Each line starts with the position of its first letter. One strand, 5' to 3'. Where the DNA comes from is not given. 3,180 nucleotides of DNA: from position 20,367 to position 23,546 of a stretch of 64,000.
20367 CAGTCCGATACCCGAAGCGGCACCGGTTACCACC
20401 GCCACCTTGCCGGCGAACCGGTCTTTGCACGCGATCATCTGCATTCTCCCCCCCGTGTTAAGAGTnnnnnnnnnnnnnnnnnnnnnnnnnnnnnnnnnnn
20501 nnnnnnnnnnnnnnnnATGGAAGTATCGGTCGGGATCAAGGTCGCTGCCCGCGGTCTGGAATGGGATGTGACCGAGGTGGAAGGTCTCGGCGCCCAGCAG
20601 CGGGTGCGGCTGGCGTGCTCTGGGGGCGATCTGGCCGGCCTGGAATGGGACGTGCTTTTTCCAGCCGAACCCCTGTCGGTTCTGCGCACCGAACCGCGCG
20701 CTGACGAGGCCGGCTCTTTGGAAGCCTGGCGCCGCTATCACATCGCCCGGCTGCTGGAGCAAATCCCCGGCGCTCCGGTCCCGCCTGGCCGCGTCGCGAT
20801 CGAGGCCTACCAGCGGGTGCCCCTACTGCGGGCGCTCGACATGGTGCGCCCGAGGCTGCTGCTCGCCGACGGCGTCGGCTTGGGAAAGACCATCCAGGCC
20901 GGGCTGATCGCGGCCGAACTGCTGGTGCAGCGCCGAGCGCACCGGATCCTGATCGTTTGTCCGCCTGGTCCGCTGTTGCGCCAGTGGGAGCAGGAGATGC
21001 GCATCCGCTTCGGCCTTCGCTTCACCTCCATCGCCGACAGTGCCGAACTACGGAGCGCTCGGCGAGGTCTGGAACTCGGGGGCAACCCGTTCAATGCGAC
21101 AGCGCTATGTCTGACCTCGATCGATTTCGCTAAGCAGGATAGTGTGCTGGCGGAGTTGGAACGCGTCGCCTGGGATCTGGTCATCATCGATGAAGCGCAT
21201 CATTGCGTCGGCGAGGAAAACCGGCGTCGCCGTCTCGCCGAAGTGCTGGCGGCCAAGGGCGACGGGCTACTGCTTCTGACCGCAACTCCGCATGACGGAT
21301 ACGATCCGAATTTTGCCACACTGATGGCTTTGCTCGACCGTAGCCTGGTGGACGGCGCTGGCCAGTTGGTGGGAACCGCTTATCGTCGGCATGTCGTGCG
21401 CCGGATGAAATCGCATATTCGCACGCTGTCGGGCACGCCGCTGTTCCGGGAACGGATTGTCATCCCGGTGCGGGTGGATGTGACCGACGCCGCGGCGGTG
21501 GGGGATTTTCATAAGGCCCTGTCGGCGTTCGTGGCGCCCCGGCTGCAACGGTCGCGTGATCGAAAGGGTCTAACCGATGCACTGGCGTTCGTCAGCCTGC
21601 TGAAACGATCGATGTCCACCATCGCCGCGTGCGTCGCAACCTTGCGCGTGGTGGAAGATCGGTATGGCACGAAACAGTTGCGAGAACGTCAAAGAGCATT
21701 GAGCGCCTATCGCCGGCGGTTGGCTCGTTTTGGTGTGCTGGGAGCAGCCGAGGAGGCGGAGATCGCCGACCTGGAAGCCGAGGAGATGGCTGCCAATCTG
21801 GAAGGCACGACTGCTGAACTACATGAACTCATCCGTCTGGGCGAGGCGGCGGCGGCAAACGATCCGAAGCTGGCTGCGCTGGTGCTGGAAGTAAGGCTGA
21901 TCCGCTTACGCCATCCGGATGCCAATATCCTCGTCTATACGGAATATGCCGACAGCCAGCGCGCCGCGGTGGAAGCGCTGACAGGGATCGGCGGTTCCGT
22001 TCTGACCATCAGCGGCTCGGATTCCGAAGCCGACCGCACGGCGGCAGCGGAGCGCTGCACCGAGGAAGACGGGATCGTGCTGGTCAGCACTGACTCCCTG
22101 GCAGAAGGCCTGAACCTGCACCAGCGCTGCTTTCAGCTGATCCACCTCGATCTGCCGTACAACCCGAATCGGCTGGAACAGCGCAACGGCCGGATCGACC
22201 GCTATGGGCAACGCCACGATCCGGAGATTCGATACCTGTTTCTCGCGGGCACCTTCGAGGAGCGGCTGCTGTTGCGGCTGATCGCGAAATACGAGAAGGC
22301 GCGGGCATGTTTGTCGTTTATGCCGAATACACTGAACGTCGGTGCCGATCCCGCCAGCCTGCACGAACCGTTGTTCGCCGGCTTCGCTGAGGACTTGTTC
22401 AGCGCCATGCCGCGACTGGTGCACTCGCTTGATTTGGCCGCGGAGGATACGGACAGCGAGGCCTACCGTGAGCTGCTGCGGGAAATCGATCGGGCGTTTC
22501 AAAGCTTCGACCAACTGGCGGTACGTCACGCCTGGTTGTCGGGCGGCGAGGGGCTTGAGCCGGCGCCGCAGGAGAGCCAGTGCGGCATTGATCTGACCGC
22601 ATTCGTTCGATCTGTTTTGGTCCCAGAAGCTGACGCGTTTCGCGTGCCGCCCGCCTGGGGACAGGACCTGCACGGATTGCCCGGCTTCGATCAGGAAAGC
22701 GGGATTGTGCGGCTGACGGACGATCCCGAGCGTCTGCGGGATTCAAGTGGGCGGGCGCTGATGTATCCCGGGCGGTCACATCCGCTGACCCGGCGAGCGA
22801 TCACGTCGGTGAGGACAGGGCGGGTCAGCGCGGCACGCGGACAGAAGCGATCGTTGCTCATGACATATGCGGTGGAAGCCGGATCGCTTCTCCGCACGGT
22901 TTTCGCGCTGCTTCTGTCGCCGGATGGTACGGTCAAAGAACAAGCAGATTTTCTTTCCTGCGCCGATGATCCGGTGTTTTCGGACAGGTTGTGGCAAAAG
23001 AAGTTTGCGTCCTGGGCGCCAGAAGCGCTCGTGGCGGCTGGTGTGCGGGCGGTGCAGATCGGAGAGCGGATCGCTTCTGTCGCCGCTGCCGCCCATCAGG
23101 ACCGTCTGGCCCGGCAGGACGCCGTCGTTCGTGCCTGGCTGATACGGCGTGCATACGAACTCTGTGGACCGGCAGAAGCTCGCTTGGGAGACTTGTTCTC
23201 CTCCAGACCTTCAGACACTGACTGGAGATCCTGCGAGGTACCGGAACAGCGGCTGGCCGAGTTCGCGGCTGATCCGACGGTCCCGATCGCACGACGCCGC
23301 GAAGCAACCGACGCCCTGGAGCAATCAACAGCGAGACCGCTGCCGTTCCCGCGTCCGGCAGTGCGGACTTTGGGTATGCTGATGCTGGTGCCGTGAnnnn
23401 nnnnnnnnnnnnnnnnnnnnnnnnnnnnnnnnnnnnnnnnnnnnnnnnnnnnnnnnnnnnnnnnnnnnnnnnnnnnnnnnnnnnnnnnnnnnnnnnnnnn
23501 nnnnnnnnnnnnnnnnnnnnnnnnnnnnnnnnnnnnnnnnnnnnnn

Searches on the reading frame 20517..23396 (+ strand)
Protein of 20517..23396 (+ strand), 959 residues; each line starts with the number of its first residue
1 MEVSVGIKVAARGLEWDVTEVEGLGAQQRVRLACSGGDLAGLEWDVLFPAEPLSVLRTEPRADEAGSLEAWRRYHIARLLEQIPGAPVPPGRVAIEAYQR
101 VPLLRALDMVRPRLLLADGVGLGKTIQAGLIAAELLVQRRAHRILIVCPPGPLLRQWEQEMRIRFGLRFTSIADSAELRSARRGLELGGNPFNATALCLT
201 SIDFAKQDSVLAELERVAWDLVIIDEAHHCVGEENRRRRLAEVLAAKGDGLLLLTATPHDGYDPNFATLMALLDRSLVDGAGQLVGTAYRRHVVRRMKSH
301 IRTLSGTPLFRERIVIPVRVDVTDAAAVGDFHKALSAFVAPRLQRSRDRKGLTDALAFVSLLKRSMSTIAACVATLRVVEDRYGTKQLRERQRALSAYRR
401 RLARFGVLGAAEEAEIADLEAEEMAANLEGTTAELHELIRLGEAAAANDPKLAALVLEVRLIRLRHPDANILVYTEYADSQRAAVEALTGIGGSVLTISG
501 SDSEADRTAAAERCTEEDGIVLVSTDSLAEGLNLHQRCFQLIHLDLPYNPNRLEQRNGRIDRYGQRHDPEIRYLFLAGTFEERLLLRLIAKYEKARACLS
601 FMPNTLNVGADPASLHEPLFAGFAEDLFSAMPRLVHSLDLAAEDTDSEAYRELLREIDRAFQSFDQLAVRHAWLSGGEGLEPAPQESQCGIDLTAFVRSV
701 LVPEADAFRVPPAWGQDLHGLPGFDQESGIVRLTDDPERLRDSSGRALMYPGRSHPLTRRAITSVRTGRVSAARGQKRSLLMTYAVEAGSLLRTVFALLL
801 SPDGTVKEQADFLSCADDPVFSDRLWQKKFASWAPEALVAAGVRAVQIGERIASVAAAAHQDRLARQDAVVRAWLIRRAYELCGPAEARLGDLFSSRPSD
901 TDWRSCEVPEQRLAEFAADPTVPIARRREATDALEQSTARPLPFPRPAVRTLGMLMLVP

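Call 6: search_protein_families(library=pfam, proteins=[window:20517-23396:+], max_evalue=0.01)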
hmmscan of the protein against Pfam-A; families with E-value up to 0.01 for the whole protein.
window:20517-23396:+ (959 aa): 4 families
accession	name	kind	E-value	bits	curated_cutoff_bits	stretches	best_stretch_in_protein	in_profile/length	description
PF00271.37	Helicase_C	-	5e-12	46.5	23.5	1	462-564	10-110/110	Helicase conserved C-terminal domain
PF04851.21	ResIII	-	6.5e-12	46.1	22.5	1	109-259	21-163/164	Type III restriction enzyme, res subunit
PF00176.29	SNF2-rel_dom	-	9e-12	45.1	24.9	1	111-274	17-179/290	SNF2-related domain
PF00270.35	DEAD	-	7.6e-09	35.9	26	1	115-259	18-161/167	DEAD/DEAH box helicase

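Call 7: search_protein_families(library=padloc, proteins=[window:20517-23396:+], max_evalue=0.01)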
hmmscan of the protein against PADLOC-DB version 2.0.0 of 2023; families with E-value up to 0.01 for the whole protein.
window:20517-23396:+ (959 aa): 46 families (the best 25 are shown)
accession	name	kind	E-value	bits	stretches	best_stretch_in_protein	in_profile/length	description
PDLC02621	DrmD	-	1.1e-100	336.4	1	85-597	113-665/1040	DrmD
PDLC02572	DrmA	-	2.1e-73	245.8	1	86-575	111-634/1043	DrmA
PDLC02504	BrxHI|BrxHII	-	9.5e-61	203.9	1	93-602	108-620/971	BrxHII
PDLC02632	DrmD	-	5.1e-59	198.4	1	93-568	122-629/662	DrmD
PDLC02500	BrxHI|BrxHII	-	1.8e-58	196.9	1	99-584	95-594/933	BrxHI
PDLC02633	DrmD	-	1.8e-55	186.3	1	70-566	102-631/839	DrmD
PDLC00659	HmaA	-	1.1e-54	183.8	1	113-599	124-646/1176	SNF2 helicase / DEAD-box helicase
PDLC02620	DrmD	-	1.1e-47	160.7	1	105-601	111-615/1060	DrmD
PDLC02853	DpdE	-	6.7e-44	148.1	2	94-301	97-313/985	DpdE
PDLC02624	DrmD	-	2.1e-38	130.3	1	133-568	3-470/652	DrmD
PDLC02843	DpdE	-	1.7e-37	126.9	2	113-277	177-316/1091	DpdE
PDLC02634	DrmD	-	2.4e-37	126.2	1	92-582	89-602/900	DrmD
PDLC02622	DrmD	-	1.9e-36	123.8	1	92-372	120-411/422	DrmD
PDLC02623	DrmD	-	9.5e-36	120.9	3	446-591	507-652/1040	DrmD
PDLC02840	DpdE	-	1.8e-35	120.5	3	439-581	528-672/1091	DpdE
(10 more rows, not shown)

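Call 8: search_protein_families(library=ncbifam, proteins=[window:20517-23396:+], max_evalue=0.01)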
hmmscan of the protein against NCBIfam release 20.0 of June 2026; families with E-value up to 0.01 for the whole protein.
window:20517-23396:+ (959 aa): 15 families
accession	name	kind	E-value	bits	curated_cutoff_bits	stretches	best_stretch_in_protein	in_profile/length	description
NF038317.1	DISARM_DrmD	equivalog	1.5e-103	348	610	1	84-597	98-648/1021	DISARM system SNF2-like helicase DrmD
NF003426.0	PRK04914.1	equivalog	2.1e-50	171.9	576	2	110-274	169-332/959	RNA polymerase-associated protein RapA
NF041062.1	DpdE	equivalog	4.4e-50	170.6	500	2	94-276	153-315/1048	protein DpdE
NF042964.1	phospholipD_antiphage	equivalog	3.9e-38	131.4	1100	2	291-607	528-834/895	phospholipase D-like domain-containing anti-phage protein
NF038318.1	DISARM_DrmD_b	equivalog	5.9e-33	114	950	2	114-260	50-192/868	DISARM system SNF2-like helicase DrmD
NF058637.1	helic_SCO1167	equivalog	2.5e-16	59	1200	2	116-277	493-638/932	SCO1167/SCO6262 family helicase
NF010337.0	PRK13766.1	equivalog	3.2e-11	42.1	610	1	116-233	35-147/781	Hef nuclease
TIGR04095.1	dnd_restrict_1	equivalog_domain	6.1e-09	35.4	600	1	110-264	23-174/451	DNA phosphorothioation system restriction enzyme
NF053675.1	pilus_reg_Snf2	equivalog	1.8e-08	33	1100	2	461-585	870-994/1029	pilus expression-regulating Snf2 family helicase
NF041790.1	anti-phage_ZorD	equivalog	3.8e-08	31.8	1500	1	447-569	902-1030/1035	type I Zorya anti-phage system protein ZorD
NF053711.1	RNA_heli_RhlE1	exception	0.00012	21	750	1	469-566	245-341/434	RNA helicase RhlE1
NF008744.0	PRK11776.1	equivalog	0.001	17.7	524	1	461-565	235-338/460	ATP-dependent RNA helicase DbpA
NF008394.0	PRK11192.1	equivalog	0.0016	17.4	507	1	471-566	250-344/441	ATP-dependent RNA helicase SrmB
NF046051.1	restrict_EcoAI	equivalog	0.0023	16.4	550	1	98-259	161-314/768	EcoAI/FtnUII family type I restriction enzme subunit R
TIGR01389.1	recQ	equivalog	0.0056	15.2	640.2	0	483-569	239-324/591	DNA helicase RecQ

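Call 12: find_homologous_proteins(query=window:20517-23396:+)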
Query window:20517-23396:+ (959 aa): 2099 proteins with E <= 0.001 among 8000 candidates; the best 120 are listed.
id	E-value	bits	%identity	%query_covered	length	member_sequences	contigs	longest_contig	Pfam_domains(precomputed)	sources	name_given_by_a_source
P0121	0.0e+0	1942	92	100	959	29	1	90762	PF00270.36,PF00176.30,PF00271.38,PF04851.22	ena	-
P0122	0.0e+0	1755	83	100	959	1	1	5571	PF00270.36,PF00176.30,PF00271.38,PF04851.22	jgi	jgi:superfamily II DNA or RNA helicase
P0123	0.0e+0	1731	81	100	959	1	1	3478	PF00270.36,PF00176.30,PF00271.38,PF04851.22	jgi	jgi:superfamily II DNA or RNA helicase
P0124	0.0e+0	1706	81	100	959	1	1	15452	PF00270.36,PF00176.30,PF00271.38,PF04851.22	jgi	jgi:superfamily II DNA or RNA helicase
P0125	0.0e+0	1693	81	100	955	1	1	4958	PF00270.36,PF00176.30,PF00271.38,PF04851.22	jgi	jgi:ERCC4-related helicase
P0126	0.0e+0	1689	80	100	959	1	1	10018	PF00270.36,PF00176.30,PF00271.38,PF04851.22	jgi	jgi:ERCC4-related helicase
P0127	0.0e+0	1674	79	100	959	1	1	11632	PF00270.36,PF00176.30,PF00271.38,PF04851.22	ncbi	ncbi:MAG TPA: SNF2-related protein [Rhodopila sp.]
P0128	0.0e+0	1650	79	100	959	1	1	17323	PF00270.36,PF00176.30,PF00271.38,PF04851.22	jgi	jgi:superfamily II DNA or RNA helicase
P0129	0.0e+0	1643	77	100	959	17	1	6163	PF00270.36,PF00176.30,PF00271.38,PF04851.22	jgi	jgi:superfamily II DNA or RNA helicase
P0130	0.0e+0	1642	78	100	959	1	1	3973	PF00270.36,PF00176.30,PF00271.38,PF04851.22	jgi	jgi:superfamily II DNA or RNA helicase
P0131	0.0e+0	1634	78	100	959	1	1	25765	PF00270.36,PF00176.30,PF00271.38,PF04851.22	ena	-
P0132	0.0e+0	1627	78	100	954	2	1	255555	PF00270.36,PF00176.30,PF00271.38,PF04851.22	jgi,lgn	jgi:superfamily II DNA or RNA helicase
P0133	0.0e+0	1594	77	100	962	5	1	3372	PF00270.36,PF00176.30,PF00271.38,PF04851.22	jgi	jgi:superfamily II DNA or RNA helicase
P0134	0.0e+0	1589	77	100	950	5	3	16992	PF00270.36,PF00176.30,PF00271.38,PF04851.22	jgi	jgi:superfamily II DNA or RNA helicase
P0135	0.0e+0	1588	76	99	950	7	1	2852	PF00270.36,PF00176.30,PF00271.38,PF04851.22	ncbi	ncbi:MAG TPA: helicase-related protein, partial [Rhodopila sp.]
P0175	0.0e+0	1496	73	100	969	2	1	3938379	PF00270.36,PF00176.30,PF00271.38,PF04851.22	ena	-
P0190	0.0e+0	1447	70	100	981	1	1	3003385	PF00270.36,PF00176.30,PF00271.38,PF04851.22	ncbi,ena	-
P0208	0.0e+0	1332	66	100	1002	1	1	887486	PF00270.36,PF00176.30,PF00271.38,PF04851.22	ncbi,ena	-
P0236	0.0e+0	1086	58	100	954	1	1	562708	PF00270.36,PF00176.30,PF00271.38,PF04851.22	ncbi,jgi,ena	jgi:superfamily II DNA or RNA helicase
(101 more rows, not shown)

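Call 14: find_encoding_contigs(protein=P0175, flank=10000, max_places=2)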
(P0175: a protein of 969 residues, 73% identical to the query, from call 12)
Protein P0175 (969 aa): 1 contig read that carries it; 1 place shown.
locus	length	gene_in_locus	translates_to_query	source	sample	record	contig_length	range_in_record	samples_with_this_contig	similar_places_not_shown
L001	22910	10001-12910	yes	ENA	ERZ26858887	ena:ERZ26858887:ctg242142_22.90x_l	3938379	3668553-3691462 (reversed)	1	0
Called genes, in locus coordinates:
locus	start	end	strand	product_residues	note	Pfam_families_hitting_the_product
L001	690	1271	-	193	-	PF13384:HTH_23, PF13518:HTH_28 (weak), PF13551:HTH_29 (weak)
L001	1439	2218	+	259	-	PF03328:HpcH_HpaI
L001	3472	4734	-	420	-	PF00067:p450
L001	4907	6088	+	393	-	PF22691:Thiolase_C_1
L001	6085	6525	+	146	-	PF12172:zf-ChsH2 (weak), PF01796:OB_ChsH2_C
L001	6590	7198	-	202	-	-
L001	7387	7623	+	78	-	-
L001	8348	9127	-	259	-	PF00378:ECH_1, PF16113:ECH_2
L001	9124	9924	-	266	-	PF00106:adh_short, PF13561:adh_short_C2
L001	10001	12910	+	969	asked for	PF00176:SNF2-rel_dom, PF00270:DEAD, PF04851:ResIII, PF00271:Helicase_C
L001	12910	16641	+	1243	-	PF20473:MmeI_Mtase (weak), PF07669:Eco57I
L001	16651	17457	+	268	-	-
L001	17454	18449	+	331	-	-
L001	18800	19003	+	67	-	-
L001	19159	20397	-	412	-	PF07690:MFS_1, PF13000:Acatn (faint), PF13347:MFS_2 (weak)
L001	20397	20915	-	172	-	PF13302:Acetyltransf_3, PF13420:Acetyltransf_4, PF00583:Acetyltransf_1, PF13508:Acetyltransf_7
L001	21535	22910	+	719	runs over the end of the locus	PF00664:ABC_membrane, PF00005:ABC_tran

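Call 15: find_encoding_contigs(protein=P0236, flank=10000, max_places=2)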
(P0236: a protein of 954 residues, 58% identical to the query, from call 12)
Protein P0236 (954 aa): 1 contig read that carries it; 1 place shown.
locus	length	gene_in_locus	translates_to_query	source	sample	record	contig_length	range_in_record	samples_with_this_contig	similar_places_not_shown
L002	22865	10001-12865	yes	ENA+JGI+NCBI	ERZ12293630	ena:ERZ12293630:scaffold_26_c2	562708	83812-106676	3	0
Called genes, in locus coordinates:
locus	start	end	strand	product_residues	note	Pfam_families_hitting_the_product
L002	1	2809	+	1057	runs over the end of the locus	PF10101:DUF2339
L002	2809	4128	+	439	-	PF13163:DUF3999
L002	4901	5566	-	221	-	PF01510:Amidase_2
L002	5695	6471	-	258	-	PF27507:DjlA_TM, PF05099:TerB, PF00226:DnaJ (weak)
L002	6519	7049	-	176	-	PF00903:Glyoxalase, PF13669:Glyoxalase_4, PF22677:Ble-like_N (weak)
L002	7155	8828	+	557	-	PF00342:PGI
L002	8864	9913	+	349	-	PF13310:Virulence_RhuM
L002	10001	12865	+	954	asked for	PF00176:SNF2-rel_dom, PF00270:DEAD, PF04851:ResIII, PF00271:Helicase_C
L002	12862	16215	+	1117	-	PF02384:N6_Mtase (faint), PF07669:Eco57I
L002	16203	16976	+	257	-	-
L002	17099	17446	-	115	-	-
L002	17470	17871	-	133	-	PF07166:DUF1398 (weak)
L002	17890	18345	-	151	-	PF12802:MarR_2, PF01047:MarR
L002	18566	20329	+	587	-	PF02518:HATPase_c (faint), PF13589:HATPase_c_3, PF01119:DNA_mis_repair, PF08676:MutL_C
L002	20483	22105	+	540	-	PF13555:AAA_29 (faint), PF00005:ABC_tran, PF02463:SMC_N (faint), PF13304:AAA_21 (faint), PF12848:ABC_tran_Xtn, PF00005:ABC_tran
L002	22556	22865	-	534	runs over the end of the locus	PF00732:GMC_oxred_N, PF00890:FAD_binding_2 (faint), PF01266:DAO (faint), PF05199:GMC_oxred_C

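Call 16: search_protein_families(library=pfam, proteins=[L001:16651-17457:+, L001:17454-18449:+, L002:16203-16976:+], max_evalue=0.01)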
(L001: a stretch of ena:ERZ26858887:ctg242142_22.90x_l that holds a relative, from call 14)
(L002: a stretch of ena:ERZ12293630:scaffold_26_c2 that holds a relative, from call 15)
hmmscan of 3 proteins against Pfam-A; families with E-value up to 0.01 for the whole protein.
L001:16651-17457:+ (268 aa): 0 families

L001:17454-18449:+ (331 aa): 0 families

L002:16203-16976:+ (257 aa): 0 families

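Call 20: search_solved_structures(query=window:20517-23396:+, max_evalue=0.01)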
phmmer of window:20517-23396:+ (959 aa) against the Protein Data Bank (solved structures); distinct sequences matched with E-value up to 0.01: 64 (the best 60 are shown).
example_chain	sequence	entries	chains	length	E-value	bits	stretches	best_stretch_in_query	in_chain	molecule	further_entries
8so8_A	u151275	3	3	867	1.7e-37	132.4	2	111-277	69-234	RNA polymerase-associated protein RapA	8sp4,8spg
6bog_A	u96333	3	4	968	2.4e-37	131.8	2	111-277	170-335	RNA polymerase-associated protein RapA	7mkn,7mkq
4s20_K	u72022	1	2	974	2.4e-37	131.8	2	111-276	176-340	RNA polymerase-associated protein RapA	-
7m8e_F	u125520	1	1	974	2.5e-37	131.8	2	111-277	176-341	RNA polymerase-associated protein RapA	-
8t0l_F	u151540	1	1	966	1.5e-36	129.2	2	111-277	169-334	RNA polymerase-associated protein RapA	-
6gej_M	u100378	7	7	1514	1.8e-11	46.2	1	94-280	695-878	Helicase SWR1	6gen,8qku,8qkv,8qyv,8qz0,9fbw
9b1d_A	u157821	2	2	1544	1.9e-11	46.2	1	94-280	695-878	Helicase SWR1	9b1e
6hts_G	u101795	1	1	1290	5.8e-10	41.3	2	451-606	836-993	Chromatin-remodeling ATPase INO80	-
9ge5_G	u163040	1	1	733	8.7e-10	40.7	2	451-597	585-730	Chromatin-remodeling ATPase INO80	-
7zi4_G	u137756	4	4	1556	9.6e-10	40.5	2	451-606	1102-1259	Chromatin-remodeling ATPase INO80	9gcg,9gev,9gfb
9z04_A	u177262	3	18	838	4.2e-09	38.4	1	115-276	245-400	Lymphoid-specific helicase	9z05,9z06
1z63_A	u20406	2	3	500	2.4e-08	35.9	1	109-278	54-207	Helicase of the snf2/rad54 family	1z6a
6pwf_K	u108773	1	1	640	1.2e-07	33.6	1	115-279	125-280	chromatin remodeling factor ISWI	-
6iy2_O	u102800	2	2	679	1.4e-07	33.4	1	115-272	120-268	Transcription regulatory protein SNF2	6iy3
5x0x_O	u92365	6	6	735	1.8e-07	33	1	115-272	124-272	Transcription regulatory protein SNF2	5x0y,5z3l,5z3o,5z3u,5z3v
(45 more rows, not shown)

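Call 21: find_encoding_contigs(protein=P0208, flank=10000, max_places=2)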
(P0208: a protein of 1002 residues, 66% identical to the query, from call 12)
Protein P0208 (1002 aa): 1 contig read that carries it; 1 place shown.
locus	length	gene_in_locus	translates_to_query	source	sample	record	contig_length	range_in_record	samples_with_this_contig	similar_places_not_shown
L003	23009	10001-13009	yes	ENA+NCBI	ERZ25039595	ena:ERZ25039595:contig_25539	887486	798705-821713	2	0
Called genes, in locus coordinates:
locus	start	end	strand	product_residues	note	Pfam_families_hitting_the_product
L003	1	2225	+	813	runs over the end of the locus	PF13491:FtsK_4TM, PF17854:FtsK_alpha, PF01580:FtsK_SpoIIIE, PF09397:FtsK_gamma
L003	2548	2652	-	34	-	-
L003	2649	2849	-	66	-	-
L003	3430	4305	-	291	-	PF13549:ATP-grasp_5, PF13302:Acetyltransf_3, PF00583:Acetyltransf_1, PF13508:Acetyltransf_7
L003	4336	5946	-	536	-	PF13607:Succ_CoA_lig, PF13549:ATP-grasp_5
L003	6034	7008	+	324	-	PF10340:Say1_Mug180 (faint), PF20434:BD-FAE, PF07859:Abhydrolase_3, PF00326:Peptidase_S9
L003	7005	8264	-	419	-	PF01565:FAD_binding_4, PF04030:ALO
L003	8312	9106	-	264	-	PF00378:ECH_1, PF16113:ECH_2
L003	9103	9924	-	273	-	PF00106:adh_short, PF13561:adh_short_C2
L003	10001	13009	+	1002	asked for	PF00176:SNF2-rel_dom, PF04851:ResIII, PF00270:DEAD (weak), PF00271:Helicase_C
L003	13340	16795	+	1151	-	PF20473:MmeI_Mtase (faint), PF07669:Eco57I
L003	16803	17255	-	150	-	PF04828:GFA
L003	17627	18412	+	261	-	-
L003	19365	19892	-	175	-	PF00903:Glyoxalase, PF22677:Ble-like_N (weak)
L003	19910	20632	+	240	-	-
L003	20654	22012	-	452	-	PF00083:Sugar_tr (weak), PF07690:MFS_1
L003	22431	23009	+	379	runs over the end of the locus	PF00291:PALP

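Call 22: find_encoding_contigs(protein=P0190, flank=10000, max_places=2)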
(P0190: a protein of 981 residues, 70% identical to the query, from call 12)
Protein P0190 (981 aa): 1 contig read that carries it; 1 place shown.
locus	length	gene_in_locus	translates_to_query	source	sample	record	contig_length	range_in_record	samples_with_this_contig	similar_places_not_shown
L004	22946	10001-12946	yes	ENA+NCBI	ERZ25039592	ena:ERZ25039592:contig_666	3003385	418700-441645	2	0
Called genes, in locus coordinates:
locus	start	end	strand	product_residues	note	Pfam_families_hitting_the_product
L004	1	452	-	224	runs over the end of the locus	PF04028:DUF374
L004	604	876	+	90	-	PF22513:FitA-like_RHH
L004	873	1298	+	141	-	PF01850:PIN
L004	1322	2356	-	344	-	PF13439:Glyco_transf_4, PF13579:Glyco_trans_4_4, PF00534:Glycos_transf_1, PF13692:Glyco_trans_1_4, PF20706:GT4-conflict (faint)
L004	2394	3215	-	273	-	PF00149:Metallophos, PF12850:Metallophos_2 (faint)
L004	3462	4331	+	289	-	PF00781:DAGK_cat, PF19279:YegS_C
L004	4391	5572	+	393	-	PF22691:Thiolase_C_1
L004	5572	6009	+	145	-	PF12172:zf-ChsH2 (weak), PF01796:OB_ChsH2_C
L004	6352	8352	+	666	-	PF11949:DUF3466 (weak)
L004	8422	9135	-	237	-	PF00378:ECH_1, PF16113:ECH_2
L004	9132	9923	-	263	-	PF00106:adh_short, PF13561:adh_short_C2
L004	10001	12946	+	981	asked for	PF04851:ResIII, PF00176:SNF2-rel_dom, PF00270:DEAD (weak), PF00271:Helicase_C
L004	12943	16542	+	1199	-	PF02384:N6_Mtase (faint), PF20473:MmeI_Mtase (weak), PF07669:Eco57I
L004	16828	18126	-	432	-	PF00296:Bac_luciferase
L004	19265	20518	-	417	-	PF00994:MoCF_biosynth, PF18146:CinA_KH (weak), PF02464:CinA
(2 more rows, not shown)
